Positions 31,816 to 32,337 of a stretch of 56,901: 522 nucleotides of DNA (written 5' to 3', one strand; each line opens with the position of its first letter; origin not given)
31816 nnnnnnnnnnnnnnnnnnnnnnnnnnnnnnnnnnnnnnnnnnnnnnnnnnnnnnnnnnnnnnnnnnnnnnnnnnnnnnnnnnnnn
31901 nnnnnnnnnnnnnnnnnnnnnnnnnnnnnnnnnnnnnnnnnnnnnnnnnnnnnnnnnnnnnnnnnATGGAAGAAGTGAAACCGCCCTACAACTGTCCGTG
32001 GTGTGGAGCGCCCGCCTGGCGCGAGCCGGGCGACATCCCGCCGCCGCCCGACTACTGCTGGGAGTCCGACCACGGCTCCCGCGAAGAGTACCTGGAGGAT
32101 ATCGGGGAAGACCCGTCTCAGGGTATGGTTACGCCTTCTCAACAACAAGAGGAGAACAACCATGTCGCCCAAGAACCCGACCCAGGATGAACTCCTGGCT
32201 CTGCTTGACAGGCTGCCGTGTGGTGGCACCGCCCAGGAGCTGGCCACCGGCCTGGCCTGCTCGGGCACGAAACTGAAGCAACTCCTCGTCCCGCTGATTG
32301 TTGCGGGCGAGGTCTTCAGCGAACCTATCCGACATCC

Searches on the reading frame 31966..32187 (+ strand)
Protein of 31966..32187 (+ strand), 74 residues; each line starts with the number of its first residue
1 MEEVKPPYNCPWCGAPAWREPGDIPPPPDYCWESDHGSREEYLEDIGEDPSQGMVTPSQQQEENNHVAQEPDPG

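Call 75: search_protein_families(library=pfam, proteins=[window:31966-32187:+], max_evalue=0.01)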
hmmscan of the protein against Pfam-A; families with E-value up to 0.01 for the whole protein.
window:31966-32187:+ (74 aa): 1 family
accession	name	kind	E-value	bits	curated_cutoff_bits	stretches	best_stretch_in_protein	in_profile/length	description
PF21349.2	RUBY_RBDX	-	0.006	16.5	26.5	1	2-17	11-26/30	Rubrerythrin, rubredoxin-like domain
